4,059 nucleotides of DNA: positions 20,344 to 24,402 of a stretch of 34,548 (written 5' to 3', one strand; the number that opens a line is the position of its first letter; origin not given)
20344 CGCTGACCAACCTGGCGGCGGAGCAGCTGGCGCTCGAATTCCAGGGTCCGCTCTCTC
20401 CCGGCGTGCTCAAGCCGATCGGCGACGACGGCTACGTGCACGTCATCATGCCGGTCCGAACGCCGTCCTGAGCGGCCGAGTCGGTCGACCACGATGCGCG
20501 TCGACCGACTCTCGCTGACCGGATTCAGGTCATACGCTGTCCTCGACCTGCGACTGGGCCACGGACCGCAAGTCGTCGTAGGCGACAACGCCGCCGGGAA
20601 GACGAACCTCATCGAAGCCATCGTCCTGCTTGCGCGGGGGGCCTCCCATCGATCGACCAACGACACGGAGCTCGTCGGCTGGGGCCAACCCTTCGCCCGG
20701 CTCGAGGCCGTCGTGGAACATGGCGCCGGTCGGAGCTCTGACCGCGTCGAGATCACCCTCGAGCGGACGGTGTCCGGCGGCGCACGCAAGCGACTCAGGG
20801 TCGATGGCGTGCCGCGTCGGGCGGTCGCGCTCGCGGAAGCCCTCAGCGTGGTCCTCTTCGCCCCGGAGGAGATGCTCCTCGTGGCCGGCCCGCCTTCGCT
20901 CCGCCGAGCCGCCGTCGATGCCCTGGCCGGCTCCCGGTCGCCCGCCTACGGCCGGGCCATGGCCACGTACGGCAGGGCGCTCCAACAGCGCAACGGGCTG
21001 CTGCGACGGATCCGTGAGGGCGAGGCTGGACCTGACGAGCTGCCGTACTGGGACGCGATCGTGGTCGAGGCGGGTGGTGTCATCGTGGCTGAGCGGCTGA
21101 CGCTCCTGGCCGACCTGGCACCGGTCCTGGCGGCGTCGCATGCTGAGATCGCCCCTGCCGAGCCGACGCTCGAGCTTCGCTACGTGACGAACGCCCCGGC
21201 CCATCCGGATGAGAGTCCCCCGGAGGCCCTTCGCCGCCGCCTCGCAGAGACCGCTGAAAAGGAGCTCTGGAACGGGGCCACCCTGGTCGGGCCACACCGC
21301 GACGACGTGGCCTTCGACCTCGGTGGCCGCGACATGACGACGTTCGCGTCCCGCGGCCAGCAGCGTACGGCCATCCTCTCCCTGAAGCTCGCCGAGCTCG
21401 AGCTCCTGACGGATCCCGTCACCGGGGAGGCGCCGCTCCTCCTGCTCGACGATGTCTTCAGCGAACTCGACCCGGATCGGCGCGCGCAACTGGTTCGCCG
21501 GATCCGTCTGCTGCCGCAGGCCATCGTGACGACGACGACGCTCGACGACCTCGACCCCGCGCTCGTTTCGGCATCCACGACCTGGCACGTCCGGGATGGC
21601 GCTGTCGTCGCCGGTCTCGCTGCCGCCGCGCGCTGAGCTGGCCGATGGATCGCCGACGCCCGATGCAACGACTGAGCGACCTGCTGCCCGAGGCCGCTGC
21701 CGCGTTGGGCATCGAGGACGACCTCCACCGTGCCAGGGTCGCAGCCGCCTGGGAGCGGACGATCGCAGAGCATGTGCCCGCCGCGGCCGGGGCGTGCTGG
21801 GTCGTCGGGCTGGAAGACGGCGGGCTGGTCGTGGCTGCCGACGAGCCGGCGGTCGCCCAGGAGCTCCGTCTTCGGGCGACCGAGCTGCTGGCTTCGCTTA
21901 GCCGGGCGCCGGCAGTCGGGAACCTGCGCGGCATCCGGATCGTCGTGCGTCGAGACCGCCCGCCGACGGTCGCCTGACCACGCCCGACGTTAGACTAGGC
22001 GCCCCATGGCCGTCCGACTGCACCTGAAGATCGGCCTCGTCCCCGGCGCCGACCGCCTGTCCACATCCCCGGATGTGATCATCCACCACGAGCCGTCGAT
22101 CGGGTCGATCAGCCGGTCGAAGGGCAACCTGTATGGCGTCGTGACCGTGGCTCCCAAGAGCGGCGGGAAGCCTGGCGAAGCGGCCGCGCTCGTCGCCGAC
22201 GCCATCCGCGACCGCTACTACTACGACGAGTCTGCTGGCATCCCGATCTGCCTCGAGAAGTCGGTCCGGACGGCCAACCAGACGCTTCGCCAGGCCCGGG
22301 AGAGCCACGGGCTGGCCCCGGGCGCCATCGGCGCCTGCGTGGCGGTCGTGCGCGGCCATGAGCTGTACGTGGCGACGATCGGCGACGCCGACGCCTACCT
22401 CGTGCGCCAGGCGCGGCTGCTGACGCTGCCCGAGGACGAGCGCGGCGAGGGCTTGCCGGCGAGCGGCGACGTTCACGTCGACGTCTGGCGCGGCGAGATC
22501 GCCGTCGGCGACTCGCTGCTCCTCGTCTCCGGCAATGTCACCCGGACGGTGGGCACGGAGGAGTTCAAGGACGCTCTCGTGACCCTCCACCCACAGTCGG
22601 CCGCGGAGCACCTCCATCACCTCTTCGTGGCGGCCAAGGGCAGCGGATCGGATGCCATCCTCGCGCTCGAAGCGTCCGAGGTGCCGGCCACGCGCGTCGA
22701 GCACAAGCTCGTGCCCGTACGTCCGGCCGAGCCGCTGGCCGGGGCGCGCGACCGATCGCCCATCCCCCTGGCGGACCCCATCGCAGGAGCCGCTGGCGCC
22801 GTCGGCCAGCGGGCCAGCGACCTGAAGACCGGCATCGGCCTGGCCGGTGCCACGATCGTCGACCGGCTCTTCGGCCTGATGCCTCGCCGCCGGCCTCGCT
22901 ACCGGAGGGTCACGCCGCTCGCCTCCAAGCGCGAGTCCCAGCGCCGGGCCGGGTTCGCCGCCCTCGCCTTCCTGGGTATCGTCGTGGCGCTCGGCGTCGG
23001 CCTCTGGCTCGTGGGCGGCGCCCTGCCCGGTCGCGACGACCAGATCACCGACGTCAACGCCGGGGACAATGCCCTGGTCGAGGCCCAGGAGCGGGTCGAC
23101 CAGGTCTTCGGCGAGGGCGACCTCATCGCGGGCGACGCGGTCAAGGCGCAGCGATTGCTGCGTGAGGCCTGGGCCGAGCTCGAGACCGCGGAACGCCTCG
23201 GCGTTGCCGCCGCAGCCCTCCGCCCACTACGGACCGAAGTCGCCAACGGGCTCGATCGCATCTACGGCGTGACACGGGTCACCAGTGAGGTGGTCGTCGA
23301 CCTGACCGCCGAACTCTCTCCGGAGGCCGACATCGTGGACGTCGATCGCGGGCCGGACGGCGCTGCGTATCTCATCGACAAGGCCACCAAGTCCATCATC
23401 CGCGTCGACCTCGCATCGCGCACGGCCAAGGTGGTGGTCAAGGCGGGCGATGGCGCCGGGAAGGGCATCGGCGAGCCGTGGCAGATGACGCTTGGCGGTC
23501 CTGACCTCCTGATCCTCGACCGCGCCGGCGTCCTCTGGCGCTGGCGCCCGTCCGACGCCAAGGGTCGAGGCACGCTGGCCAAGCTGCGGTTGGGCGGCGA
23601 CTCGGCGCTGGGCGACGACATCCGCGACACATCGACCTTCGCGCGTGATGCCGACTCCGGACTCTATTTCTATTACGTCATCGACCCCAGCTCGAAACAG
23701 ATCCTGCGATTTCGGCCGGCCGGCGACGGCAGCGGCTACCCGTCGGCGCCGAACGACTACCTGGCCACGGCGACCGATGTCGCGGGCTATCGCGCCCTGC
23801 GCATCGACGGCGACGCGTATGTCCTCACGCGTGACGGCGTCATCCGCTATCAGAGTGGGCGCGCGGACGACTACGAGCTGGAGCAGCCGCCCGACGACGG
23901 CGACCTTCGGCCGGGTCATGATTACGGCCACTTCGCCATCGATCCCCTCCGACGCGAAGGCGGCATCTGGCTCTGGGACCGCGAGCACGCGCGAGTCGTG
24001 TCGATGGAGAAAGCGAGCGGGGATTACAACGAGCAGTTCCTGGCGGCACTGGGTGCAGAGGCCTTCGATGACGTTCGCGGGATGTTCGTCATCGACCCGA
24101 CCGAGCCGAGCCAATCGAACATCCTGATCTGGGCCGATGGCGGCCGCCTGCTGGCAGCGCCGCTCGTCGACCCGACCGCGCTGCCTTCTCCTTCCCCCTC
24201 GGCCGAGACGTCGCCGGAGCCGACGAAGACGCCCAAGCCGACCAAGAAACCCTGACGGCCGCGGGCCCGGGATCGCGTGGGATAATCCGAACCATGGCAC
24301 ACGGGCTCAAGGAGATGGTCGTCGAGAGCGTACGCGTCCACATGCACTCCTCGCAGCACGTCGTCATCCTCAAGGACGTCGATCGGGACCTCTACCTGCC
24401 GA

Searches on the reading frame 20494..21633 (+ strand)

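Call 12: search_protein_families(library=pfam, proteins=[window:20494-21633:+], max_evalue=0.001)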
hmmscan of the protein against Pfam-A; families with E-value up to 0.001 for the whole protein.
window:20494-21633:+ (380 aa): 5 families
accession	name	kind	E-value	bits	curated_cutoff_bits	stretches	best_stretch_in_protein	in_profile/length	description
PF02463.25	SMC_N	-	4e-18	66.1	40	1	3-349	2-198/220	RecF/RecN/SMC N terminal domain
PF13304.12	AAA_21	-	4.2e-11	43.9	27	1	27-55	3-34/304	AAA domain, putative AbiEii toxin, Type IV TA system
PF13476.12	AAA_23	-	9e-09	36.7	27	1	5-92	1-82/201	AAA domain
PF13175.12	AAA_15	-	3.5e-05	24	32.1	1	1-50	1-50/374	AAA ATPase domain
PF13514.12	AAA_27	-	0.00023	21.2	22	1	1-79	1-79/206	AAA domain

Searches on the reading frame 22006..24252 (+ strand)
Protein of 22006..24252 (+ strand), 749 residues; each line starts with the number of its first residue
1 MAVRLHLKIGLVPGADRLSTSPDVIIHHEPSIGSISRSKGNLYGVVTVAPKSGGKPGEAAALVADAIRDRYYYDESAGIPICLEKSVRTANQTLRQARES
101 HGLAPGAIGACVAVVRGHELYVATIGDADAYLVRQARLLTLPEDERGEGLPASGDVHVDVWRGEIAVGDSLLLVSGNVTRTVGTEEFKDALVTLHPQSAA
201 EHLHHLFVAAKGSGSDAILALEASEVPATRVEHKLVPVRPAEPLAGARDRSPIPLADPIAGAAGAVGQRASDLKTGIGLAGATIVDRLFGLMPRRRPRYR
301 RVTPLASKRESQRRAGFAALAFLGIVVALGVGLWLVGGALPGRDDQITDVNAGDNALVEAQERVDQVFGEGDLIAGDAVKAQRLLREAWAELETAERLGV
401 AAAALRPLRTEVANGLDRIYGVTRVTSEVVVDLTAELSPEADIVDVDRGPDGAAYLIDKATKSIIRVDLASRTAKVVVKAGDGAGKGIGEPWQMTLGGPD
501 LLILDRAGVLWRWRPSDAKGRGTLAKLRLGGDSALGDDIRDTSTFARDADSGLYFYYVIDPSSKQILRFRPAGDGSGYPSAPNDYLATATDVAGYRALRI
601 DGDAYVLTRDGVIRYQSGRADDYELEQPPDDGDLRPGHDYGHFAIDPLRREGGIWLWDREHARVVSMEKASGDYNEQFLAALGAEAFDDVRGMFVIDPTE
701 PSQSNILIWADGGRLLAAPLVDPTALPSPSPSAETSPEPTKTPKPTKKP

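Call 12: search_protein_families(library=pfam, proteins=[window:22006-24252:+], max_evalue=0.001)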
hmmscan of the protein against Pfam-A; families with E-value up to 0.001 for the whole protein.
window:22006-24252:+ (749 aa): 1 family
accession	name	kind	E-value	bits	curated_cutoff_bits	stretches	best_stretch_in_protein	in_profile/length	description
PF00481.26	PP2C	-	0.00058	20.1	20.3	0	82-138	75-132/255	Protein phosphatase 2C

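Call 46: search_protein_families(library=ncbifam, proteins=[window:22006-24252:+], max_evalue=1)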
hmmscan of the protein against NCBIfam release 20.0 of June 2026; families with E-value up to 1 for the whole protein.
window:22006-24252:+ (749 aa): 1 family
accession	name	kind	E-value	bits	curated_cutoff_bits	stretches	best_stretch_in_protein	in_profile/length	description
NF033484.1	Stp1_PP2C_phos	equivalog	2.5e-08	33.7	230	2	53-144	35-128/232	Stp1/IreP family PP2C-type Ser/Thr phosphatase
